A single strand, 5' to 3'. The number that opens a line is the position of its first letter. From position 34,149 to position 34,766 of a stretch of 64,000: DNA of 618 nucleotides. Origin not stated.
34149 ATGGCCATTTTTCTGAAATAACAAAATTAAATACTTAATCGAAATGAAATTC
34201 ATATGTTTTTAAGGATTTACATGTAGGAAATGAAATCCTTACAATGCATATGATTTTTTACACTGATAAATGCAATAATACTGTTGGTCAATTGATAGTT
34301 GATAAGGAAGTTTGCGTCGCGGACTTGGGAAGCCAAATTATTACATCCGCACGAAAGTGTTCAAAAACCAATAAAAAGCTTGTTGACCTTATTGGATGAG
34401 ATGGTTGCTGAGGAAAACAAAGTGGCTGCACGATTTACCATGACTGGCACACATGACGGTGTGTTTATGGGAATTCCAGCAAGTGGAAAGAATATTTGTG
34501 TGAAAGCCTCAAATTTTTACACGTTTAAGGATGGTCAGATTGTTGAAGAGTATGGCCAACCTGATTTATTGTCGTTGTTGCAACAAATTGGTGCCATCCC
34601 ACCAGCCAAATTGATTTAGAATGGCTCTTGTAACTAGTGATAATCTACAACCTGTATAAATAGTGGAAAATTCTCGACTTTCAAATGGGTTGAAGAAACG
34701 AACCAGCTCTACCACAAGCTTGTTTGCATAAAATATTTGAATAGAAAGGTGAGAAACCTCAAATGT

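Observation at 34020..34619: Truncated bacterial-type SnoaL/ester-cyclase ORF with GC-richer codons, a possible horizontal-transfer remnant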

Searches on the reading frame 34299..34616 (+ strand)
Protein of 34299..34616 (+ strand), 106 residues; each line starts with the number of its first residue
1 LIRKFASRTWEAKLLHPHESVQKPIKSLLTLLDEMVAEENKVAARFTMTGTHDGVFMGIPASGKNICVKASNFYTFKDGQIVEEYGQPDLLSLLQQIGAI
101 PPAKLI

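Call 6: search_protein_families(library=pfam, proteins=[window:34299-34616:+], max_evalue=1)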
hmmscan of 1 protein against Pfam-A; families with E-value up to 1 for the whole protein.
window:34299-34616:+ (106 aa): 2 families
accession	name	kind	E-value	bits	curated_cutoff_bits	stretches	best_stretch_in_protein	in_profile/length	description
PF07366.18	SnoaL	-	9.6e-21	74.4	28.4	1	31-97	60-126/126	SnoaL-like polyketide cyclase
PF12680.13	SnoaL_2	-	7.7e-08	33.3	27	1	32-83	57-101/102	SnoaL-like domain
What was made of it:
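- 34393..34619 (+): Coding remnant of the SnoaL-like gene: the last two bases of codon 66, codons 67-140 and the TAG stop. In frame, 34392-34616 reads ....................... Pfam SnoaL profile positions 60-126 of 126 (call 6).
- On SnoaL-like domain (Pfam PF07366): Window ORF scores 74.4 bits against 28.4 (call 6).
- Checked: The C-terminal 75 aa are a highly significant SnoaL match: PF07366 at 74.4 bits against a cut-off of 28.4, E=9.6e-21, profile positions 60-126 of 126 (call 6).
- The remnant matches Pfam SnoaL at E=9.6e-21, but only profile positions 60-126 of 126 (call 6).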

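Call 7: find_homologous_proteins(query=window:34299-34616:+)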
Query window:34299-34616:+ (106 aa): 185 proteins with E <= 0.001 among 187 candidates; the best 120 are listed.
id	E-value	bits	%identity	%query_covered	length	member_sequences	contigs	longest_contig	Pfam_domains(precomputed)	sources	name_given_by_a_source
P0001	2.5e-41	158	100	71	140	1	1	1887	PF07366.19,PF12680.14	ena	-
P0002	1.2e-26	111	76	66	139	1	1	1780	PF07366.19,PF12680.14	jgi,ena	-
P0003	7.6e-26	108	75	65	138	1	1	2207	PF07366.19,PF12680.14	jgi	jgi:steroid delta-isomerase-like uncharacterized protein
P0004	8.2e-26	108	70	67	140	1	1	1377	PF07366.19,PF12680.14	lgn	-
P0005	1.1e-25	108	73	66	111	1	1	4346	PF07366.19,PF12680.14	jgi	-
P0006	1.5e-25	107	74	66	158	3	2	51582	PF07366.19,PF12680.14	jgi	jgi:steroid delta-isomerase-like uncharacterized protein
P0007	2.0e-25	107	75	65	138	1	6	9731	PF07366.19,PF12680.14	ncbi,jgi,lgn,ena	jgi:steroid delta-isomerase-like uncharacterized protein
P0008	2.6e-25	107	73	66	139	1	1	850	PF07366.19,PF12680.14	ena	-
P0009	2.9e-25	106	70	67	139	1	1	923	PF07366.19,PF12680.14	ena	-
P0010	3.6e-25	106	70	69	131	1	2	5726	PF07366.19,PF12680.14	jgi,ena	-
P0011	4.0e-25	106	70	69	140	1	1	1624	PF07366.19,PF12680.14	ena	-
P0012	4.1e-25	106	70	69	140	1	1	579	PF07366.19,PF12680.14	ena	-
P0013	4.2e-25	106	72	67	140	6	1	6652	PF07366.19,PF12680.14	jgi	jgi:steroid delta-isomerase-like uncharacterized protein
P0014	4.2e-25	106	73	66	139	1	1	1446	PF07366.19,PF12680.14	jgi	jgi:steroid delta-isomerase-like uncharacterized protein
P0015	5.0e-25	106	70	69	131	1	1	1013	PF07366.19,PF12680.14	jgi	jgi:steroid delta-isomerase-like uncharacterized protein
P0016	6.3e-25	105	71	66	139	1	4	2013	PF07366.19,PF12680.14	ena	-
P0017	6.8e-25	105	71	66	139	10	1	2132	PF07366.19,PF12680.14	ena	-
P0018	6.9e-25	105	71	66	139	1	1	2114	PF07366.19,PF12680.14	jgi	-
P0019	7.2e-25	105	70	67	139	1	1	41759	PF07366.19,PF12680.14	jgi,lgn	-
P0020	1.3e-24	104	69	67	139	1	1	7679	PF07366.19,PF12680.14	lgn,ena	-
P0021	1.3e-24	104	70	66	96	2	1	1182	PF07366.19,PF12680.14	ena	-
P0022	1.4e-24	104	73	66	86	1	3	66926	PF07366.19,PF12680.14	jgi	jgi:steroid delta-isomerase-like uncharacterized protein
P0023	1.4e-24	104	73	66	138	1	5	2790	PF07366.19,PF12680.14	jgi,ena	jgi:steroid delta-isomerase-like uncharacterized protein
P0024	1.7e-24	104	69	67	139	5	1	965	PF07366.19,PF12680.14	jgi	jgi:steroid delta-isomerase-like uncharacterized protein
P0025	1.9e-24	104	69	67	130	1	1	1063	PF07366.19,PF12680.14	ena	-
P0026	2.1e-24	104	70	66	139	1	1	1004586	PF07366.19,PF12680.14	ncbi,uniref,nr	ncbi:ester cyclase [Chitinophagaceae bacterium LB-8]|uniref:Ester cyclase n=1 Tax=Paraflavisolibacte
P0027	2.3e-24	103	73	66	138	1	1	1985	PF07366.19,PF12680.14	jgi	jgi:steroid delta-isomerase-like uncharacterized protein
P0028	3.3e-24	103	70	66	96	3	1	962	PF07366.19,PF12680.14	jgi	jgi:steroid delta-isomerase-like uncharacterized protein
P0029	3.7e-24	103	69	67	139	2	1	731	PF07366.19,PF12680.14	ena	-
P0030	3.8e-24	103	71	66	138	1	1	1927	PF07366.19,PF12680.14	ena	-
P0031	4.2e-24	103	73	66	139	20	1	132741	PF07366.19,PF12680.14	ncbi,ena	-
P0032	4.6e-24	103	69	68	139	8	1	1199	PF07366.19,PF12680.14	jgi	jgi:steroid delta-isomerase-like uncharacterized protein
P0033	7.4e-24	102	70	66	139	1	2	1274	PF07366.19,PF12680.14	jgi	jgi:steroid delta-isomerase-like uncharacterized protein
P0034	7.8e-24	102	70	66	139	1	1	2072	PF07366.19,PF12680.14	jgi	-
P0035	8.3e-24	102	71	68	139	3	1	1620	PF07366.19,PF12680.14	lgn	-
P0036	1.0e-23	101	73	66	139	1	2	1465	PF07366.19,PF12680.14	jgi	jgi:steroid delta-isomerase-like uncharacterized protein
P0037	1.3e-23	101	71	66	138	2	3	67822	PF07366.19,PF12680.14,PF14534.13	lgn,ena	-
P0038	1.4e-23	101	73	66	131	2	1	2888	PF07366.19,PF12680.14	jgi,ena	-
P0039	1.6e-23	101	70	66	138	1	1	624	PF07366.19,PF12680.14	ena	-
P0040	1.9e-23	101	69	66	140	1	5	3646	PF07366.19,PF12680.14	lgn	-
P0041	2.0e-23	100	71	65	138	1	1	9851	PF07366.19,PF12680.14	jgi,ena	-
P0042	2.1e-23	100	70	66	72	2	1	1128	PF07366.19,PF12680.14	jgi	jgi:steroid delta-isomerase-like uncharacterized protein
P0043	2.5e-23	100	71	65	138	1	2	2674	PF07366.19,PF12680.14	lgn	-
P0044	2.7e-23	100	67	66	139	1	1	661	PF07366.19,PF12680.14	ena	-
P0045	3.0e-23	100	69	68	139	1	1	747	PF07366.19,PF12680.14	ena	-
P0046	3.1e-23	100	70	66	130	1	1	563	PF07366.19,PF12680.14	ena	-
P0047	3.1e-23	100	70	66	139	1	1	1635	PF07366.19,PF12680.14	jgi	jgi:steroid delta-isomerase-like uncharacterized protein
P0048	3.2e-23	100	70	66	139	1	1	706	PF07366.19,PF12680.14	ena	-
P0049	3.4e-23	100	70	66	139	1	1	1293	PF07366.19,PF12680.14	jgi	jgi:steroid delta-isomerase-like uncharacterized protein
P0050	3.4e-23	100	70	66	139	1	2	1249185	PF07366.19,PF12680.14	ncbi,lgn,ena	-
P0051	3.4e-23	100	70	66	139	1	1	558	PF07366.19,PF12680.14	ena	-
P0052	3.5e-23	100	70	66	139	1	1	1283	PF07366.19,PF12680.14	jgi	jgi:steroid delta-isomerase-like uncharacterized protein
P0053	3.5e-23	100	70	66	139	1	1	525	PF07366.19,PF12680.14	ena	-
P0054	3.5e-23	100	70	66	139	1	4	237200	PF07366.19,PF12680.14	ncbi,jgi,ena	jgi:steroid delta-isomerase-like uncharacterized protein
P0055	3.5e-23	100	69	66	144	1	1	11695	PF07366.19,PF12680.14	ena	-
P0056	3.5e-23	100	70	66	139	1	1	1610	PF07366.19,PF12680.14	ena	-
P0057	3.6e-23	100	70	66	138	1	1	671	PF07366.19,PF12680.14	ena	-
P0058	3.8e-23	100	70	66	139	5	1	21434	PF07366.19,PF12680.14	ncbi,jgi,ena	jgi:steroid delta-isomerase-like uncharacterized protein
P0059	4.2e-23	99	68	68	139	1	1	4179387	PF07366.19,PF12680.14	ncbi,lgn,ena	-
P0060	4.4e-23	99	71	66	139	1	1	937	PF07366.19,PF12680.14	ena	-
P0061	5.8e-23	99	73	66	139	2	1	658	PF07366.19,PF12680.14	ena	-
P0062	6.0e-23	99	68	69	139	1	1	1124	PF07366.19,PF12680.14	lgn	-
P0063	6.2e-23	99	70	66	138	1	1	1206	PF07366.19,PF12680.14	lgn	-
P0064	6.4e-23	99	71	66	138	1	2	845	PF07366.19,PF12680.14,PF14534.13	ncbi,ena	-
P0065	6.6e-23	99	70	66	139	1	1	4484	PF07366.19,PF12680.14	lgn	-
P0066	6.8e-23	99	69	66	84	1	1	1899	PF07366.19,PF12680.14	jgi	jgi:steroid delta-isomerase-like uncharacterized protein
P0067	6.8e-23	99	69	68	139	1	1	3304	PF07366.19,PF12680.14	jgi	jgi:steroid delta-isomerase-like uncharacterized protein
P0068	6.9e-23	99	71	66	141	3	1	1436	PF07366.19,PF12680.14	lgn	-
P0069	7.6e-23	99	70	65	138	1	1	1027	PF07366.19,PF12680.14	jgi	-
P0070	9.0e-23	98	70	66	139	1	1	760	PF07366.19,PF12680.14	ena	-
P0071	9.4e-23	98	71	66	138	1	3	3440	PF07366.19,PF12680.14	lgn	-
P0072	9.4e-23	98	69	66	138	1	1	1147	PF07366.19,PF12680.14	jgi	jgi:steroid delta-isomerase-like uncharacterized protein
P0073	9.7e-23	98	71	66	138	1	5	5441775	PF07366.19,PF12680.14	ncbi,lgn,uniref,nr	ncbi:ester cyclase [Serratia plymuthica]|uniref:ester cyclase n=1 Tax=Serratia plymuthica TaxID=8299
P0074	1.0e-22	98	67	66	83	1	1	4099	PF07366.19,PF12680.14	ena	-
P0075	1.1e-22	98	69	68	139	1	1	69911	PF07366.19,PF12680.14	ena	-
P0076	1.2e-22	98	68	67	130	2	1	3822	PF07366.19,PF12680.14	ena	-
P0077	1.2e-22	98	65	67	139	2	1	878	PF07366.19,PF12680.14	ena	-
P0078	1.3e-22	98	69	66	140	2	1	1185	PF07366.19,PF12680.14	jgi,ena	-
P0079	1.4e-22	98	71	64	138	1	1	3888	PF07366.19,PF12680.14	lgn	-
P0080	1.5e-22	98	69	66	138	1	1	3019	PF07366.19,PF12680.14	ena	-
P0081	1.5e-22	98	70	66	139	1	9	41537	PF07366.19,PF12680.14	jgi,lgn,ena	jgi:steroid delta-isomerase-like uncharacterized protein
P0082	1.6e-22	98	73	66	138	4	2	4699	PF07366.19,PF12680.14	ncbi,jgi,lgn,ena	jgi:steroid delta-isomerase-like uncharacterized protein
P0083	1.6e-22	98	69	66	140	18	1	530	PF07366.19,PF12680.14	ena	-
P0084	1.7e-22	97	69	66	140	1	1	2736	PF07366.19,PF12680.14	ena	-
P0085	1.8e-22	97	71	66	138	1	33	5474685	PF07366.19,PF12680.14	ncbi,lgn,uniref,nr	ncbi:ester cyclase [Serratia inhibens]|uniref:ester cyclase n=1 Tax=Serratia inhibens TaxID=2338073 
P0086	2.0e-22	97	70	66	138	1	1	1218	PF07366.19,PF12680.14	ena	-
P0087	2.1e-22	97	70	66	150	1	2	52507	PF07366.19,PF12680.14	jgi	jgi:steroid delta-isomerase-like uncharacterized protein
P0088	2.3e-22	97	72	64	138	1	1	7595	PF07366.19,PF12680.14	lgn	-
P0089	2.6e-22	97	66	66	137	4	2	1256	PF07366.19,PF12680.14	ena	-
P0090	2.6e-22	97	68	68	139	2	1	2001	PF07366.19,PF12680.14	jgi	jgi:steroid delta-isomerase-like uncharacterized protein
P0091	3.0e-22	97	69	68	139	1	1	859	PF07366.19,PF12680.14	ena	-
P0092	3.0e-22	97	69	66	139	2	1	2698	PF07366.19,PF12680.14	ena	-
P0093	3.1e-22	97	66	67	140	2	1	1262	PF07366.19,PF12680.14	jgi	jgi:steroid delta-isomerase-like uncharacterized protein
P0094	3.2e-22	97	70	66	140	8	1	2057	PF07366.19,PF12680.14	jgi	jgi:steroid delta-isomerase-like uncharacterized protein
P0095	3.2e-22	97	71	66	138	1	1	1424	PF07366.19,PF12680.14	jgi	jgi:steroid delta-isomerase-like uncharacterized protein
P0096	4.2e-22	96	65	67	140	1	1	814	PF07366.19,PF12680.14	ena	-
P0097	4.7e-22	96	69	66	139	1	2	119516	PF07366.19,PF12680.14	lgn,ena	-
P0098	5.5e-22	96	67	68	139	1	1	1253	PF07366.19,PF12680.14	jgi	jgi:steroid delta-isomerase-like uncharacterized protein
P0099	5.6e-22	96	68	65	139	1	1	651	PF07366.19,PF12680.14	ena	-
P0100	6.5e-22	96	70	66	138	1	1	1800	PF07366.19,PF12680.14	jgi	jgi:steroid delta-isomerase-like uncharacterized protein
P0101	6.8e-22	96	69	66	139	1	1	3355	PF07366.19,PF12680.14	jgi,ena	-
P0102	7.0e-22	95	67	66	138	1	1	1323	PF07366.19,PF12680.14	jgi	-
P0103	7.2e-22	95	69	66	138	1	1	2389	PF07366.19,PF12680.14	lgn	-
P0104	7.2e-22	95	69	66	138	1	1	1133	PF07366.19,PF12680.14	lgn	-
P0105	1.0e-21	95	69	66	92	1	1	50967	PF07366.19,PF12680.14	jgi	jgi:steroid delta-isomerase-like uncharacterized protein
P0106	1.1e-21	95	67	66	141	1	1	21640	PF07366.19,PF12680.14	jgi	jgi:steroid delta-isomerase-like uncharacterized protein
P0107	1.1e-21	95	69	68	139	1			PF07366.19,PF12680.14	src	-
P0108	1.1e-21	95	71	65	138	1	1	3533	PF07366.19,PF12680.14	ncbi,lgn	ncbi:SnoaL-like polyketide cyclase [compost metagenome]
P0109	1.1e-21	95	69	66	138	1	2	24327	PF07366.19,PF12680.14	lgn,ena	-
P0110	1.3e-21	95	67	66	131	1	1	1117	PF07366.19,PF12680.14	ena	-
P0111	1.5e-21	94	67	66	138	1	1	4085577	PF07366.19,PF12680.14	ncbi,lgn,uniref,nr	ncbi:ester cyclase [Paraburkholderia hospita]|uniref:ester cyclase n=1 Tax=Paraburkholderia hospita 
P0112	1.6e-21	94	69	66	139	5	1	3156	PF07366.19,PF12680.14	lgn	-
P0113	2.1e-21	94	69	66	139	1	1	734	PF07366.19,PF12680.14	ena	-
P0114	2.2e-21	94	67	66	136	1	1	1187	PF07366.19,PF12680.14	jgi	jgi:steroid delta-isomerase-like uncharacterized protein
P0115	2.3e-21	94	67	66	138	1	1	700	PF07366.19,PF12680.14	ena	-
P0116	2.3e-21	94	66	67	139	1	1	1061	PF07366.19,PF12680.14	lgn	-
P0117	2.5e-21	94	66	66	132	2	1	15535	PF07366.19,PF12680.14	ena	-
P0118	3.0e-21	93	67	66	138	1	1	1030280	PF07366.19,PF12680.14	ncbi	ncbi:ester cyclase [Cupriavidus sp. PET2-C1]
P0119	3.2e-21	93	65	68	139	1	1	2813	PF07366.19,PF12680.14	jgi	jgi:steroid delta-isomerase-like uncharacterized protein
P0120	3.5e-21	93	67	66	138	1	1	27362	PF07366.19,PF12680.14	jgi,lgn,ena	jgi:steroid delta-isomerase-like uncharacterized protein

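Call 11: find_encoding_contigs(protein=P0001, flank=10000)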
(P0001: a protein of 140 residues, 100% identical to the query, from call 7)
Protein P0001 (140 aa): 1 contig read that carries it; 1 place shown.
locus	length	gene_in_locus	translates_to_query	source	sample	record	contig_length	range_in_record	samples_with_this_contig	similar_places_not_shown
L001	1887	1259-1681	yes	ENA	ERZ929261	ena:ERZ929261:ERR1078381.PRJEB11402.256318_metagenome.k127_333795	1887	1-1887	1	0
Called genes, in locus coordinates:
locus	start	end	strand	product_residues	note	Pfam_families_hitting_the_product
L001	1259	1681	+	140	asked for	PF07366:SnoaL, PF12680:SnoaL_2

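Call 19: find_encoding_contigs(protein=P0002, flank=5000, max_places=3)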
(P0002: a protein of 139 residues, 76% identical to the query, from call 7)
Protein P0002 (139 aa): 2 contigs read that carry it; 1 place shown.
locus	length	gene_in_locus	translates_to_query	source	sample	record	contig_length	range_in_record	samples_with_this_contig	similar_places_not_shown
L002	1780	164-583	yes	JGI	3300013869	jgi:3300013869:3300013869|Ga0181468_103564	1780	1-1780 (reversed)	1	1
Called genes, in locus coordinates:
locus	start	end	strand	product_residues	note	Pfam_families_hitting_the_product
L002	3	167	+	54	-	?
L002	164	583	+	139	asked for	PF07366:SnoaL, PF12680:SnoaL_2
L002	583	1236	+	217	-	PF12146:Hydrolase_4, PF00561:Abhydrolase_1, PF12697:Abhydrolase_6, PF00756:Esterase (faint)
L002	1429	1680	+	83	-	-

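Call 20: find_encoding_contigs(protein=P0006, flank=6000, max_places=2)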
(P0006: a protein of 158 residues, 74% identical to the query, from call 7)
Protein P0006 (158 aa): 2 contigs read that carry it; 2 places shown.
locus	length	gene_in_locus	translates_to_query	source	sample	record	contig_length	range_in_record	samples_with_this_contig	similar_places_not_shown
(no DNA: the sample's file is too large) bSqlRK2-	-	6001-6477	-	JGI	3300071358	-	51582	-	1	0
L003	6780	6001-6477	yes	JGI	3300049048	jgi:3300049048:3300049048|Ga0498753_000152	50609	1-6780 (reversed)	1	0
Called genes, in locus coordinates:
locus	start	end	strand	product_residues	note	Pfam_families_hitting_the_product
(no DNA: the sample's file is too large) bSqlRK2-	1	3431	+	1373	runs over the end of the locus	PF07494:Reg_prop (weak), PF08450:SGL (faint), PF07495:Y_Y_Y, PF00512:HisKA, PF02518:HATPase_c, PF00072:Response_reg, PF12833:HTH_18, PF00165:HTH_AraC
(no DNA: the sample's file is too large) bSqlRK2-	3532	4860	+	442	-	PF04909:Amidohydro_2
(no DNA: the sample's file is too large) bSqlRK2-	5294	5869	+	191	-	PF00027:cNMP_binding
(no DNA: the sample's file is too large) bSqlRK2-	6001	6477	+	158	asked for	PF07366:SnoaL, PF12680:SnoaL_2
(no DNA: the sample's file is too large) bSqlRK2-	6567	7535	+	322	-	PF08240:ADH_N, PF00107:ADH_zinc_N, PF13602:ADH_zinc_N_2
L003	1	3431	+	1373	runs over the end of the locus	PF07494:Reg_prop (weak), PF08450:SGL (faint), PF07495:Y_Y_Y, PF00512:HisKA, PF02518:HATPase_c, PF00072:Response_reg, PF12833:HTH_18, PF00165:HTH_AraC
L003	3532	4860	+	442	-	PF04909:Amidohydro_2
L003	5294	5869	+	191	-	PF00027:cNMP_binding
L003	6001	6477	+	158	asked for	PF07366:SnoaL, PF12680:SnoaL_2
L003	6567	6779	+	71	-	?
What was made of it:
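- The hits whose context was examined sit in contigs with typical bacterial gene arrangements (calls 19, 20).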

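Call 21: find_encoding_contigs(protein=P0005, flank=5000, max_places=2)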
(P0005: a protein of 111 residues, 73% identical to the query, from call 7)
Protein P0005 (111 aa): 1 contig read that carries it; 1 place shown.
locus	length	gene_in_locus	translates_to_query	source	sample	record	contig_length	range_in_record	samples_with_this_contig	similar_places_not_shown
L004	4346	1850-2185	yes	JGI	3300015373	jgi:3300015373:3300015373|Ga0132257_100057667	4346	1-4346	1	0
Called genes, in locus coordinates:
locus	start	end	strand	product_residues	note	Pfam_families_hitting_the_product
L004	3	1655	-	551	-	?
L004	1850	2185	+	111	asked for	PF07366:SnoaL, PF12680:SnoaL_2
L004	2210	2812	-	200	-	-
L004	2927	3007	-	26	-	-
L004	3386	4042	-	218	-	-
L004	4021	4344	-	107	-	?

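Call 23: find_related_loci(query=A2, collection=genome_contigs, flank=3000)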
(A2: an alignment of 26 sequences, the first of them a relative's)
Query A2 (140 aa) in genome_contigs; peptide patterns used: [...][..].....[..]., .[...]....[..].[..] (x = any residue, [..] = any of these).
298 stretches matched a pattern; 227 encode a relative of the query (tblastn E <= 1e-3); the best 80 are kept; 80 distinct loci.
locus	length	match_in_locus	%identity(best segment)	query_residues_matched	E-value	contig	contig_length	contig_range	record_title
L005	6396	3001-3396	64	4-135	4e-59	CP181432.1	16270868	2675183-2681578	Sorangium sp. So ce1128 chromosome, complete genome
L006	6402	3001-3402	64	4-137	4e-59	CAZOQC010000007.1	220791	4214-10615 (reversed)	MAG TPA_asm: uncultured Spirosoma sp. isolate binchicken_co183_10 genome assembly, contig: NODE_73_length_220791_cov_6.7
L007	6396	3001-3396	67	4-135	1e-58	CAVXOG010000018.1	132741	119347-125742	MAG: Candidatus Acidoferrales bacterium isolate MFD02134.bin.1.286 genome assembly, contig: contig_40576, whole genome s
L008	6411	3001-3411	65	4-140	3e-58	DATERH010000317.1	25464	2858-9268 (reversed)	MAG TPA_asm: Buttiauxella sp. isolate SMAG_U9068 k141_646897, whole genome shotgun sequence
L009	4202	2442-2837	64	4-135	3e-58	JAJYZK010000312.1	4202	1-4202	MAG: Acidobacteria bacterium isolate FK5.bin17 NODE_38307_length_4202_cov_0.651534, whole genome shotgun sequence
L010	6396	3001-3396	66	4-135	5e-58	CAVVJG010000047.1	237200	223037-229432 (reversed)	MAG: Candidatus Acidoferrales bacterium isolate MFD02134.bin.1.245 genome assembly, contig: contig_930, whole genome sho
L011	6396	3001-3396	63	4-135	7e-58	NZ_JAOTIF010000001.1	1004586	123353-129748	Paraflavisolibacter caeni strain LB-8 LB-8_scaffold1, whole genome shotgun sequence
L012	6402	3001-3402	60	4-137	1e-57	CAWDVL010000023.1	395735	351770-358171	MAG: uncultured Acidobacteriota bacterium isolate MFD05521.bin.2.136 genome assembly, contig: contig_8616, whole genome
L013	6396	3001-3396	64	4-135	4e-57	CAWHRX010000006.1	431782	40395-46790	MAG: uncultured Acidobacteriota bacterium isolate MFD05580.bin.1.127 genome assembly, contig: contig_35868, whole genome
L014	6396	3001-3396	66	4-135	2e-57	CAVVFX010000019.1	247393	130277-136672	MAG: Terriglobia bacterium isolate MFD01716.bin.2.1 genome assembly, contig: contig_51803, whole genome shotgun sequence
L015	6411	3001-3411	65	1-135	4e-57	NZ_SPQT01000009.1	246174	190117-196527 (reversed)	Bradyrhizobium niftali strain CNPSo 3448 scaffold_8, whole genome shotgun sequence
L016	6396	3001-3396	65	4-135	2e-57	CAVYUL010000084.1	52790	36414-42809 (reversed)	MAG: Bryobacterales bacterium isolate MFD04752.bin.1.31 genome assembly, contig: contig_56709, whole genome shotgun sequ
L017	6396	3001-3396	64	4-135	2e-57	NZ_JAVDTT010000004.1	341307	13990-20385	Pseudoxanthomonas sacheonensis strain BE107 Ga0454513_04, whole genome shotgun sequence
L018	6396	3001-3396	65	4-135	9e-57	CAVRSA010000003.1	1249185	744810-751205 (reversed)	MAG: Candidatus Acidoferrales bacterium isolate MFD04540.bin.1.88 genome assembly, contig: contig_18330, whole genome sh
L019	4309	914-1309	62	4-135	3e-55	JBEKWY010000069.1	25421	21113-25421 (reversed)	MAG: Candidatus Acidiferrum sp. isolate SPRUCE 639 SPRUCE_639_69, whole genome shotgun sequence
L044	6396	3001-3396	62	4-135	5e-55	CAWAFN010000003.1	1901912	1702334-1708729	MAG: uncultured Acidobacteriota bacterium isolate MFD04967.bin.1.54 genome assembly, contig: contig_29789, whole genome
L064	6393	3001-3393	63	5-135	2e-53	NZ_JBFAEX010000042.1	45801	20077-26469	Streptomyces sp. NPDC020298 NPDC020298_108_E8.ctg-0042, whole genome shotgun sequence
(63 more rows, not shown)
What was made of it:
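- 80 bacterial genome loci were kept (of 227 confirmed) across Acidobacteriota, Bacteroidota, Proteobacteria, Myxococcota, Firmicutes, Actinobacteria and Verrucomicrobia, at 56-67% identity (call 23).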

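Call 24: find_related_loci(query=P0001, collection=metagenome_contigs, flank=10000)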
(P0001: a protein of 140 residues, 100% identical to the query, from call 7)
Query P0001 (140 aa) in metagenome_contigs; peptide patterns used: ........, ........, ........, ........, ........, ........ (x = any residue, [..] = any of these).
182 stretches matched a pattern; 74 encode a relative of the query (tblastn E <= 1e-3); 74 distinct loci.
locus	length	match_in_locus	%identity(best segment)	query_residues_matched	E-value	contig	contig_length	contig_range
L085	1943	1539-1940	68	4-137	5e-62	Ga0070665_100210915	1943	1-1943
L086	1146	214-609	66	4-135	2e-63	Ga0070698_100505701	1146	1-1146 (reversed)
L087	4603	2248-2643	64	4-135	2e-59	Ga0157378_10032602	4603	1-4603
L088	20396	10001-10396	66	4-135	4e-59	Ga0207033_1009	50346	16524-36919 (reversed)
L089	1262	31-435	64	1-135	7e-62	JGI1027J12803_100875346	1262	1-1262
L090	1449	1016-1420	64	1-135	3e-61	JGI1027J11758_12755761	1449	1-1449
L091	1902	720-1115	65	4-135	8e-60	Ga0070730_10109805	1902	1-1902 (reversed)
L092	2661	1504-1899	66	4-135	6e-59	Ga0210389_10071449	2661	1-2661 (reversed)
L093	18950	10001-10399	65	4-136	4e-58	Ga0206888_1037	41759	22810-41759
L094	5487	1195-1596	60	4-137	8e-58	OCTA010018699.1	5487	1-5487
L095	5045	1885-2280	63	4-135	9e-58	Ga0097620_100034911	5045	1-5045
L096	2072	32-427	63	4-135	7e-59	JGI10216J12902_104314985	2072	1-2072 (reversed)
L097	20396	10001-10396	67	4-135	1e-57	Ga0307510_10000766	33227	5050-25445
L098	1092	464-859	65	4-135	4e-61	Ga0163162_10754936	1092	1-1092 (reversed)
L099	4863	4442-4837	61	4-135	4e-57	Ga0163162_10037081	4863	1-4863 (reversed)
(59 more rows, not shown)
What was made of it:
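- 74 metagenome loci reach at most 68% over comparable lengths (call 24).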
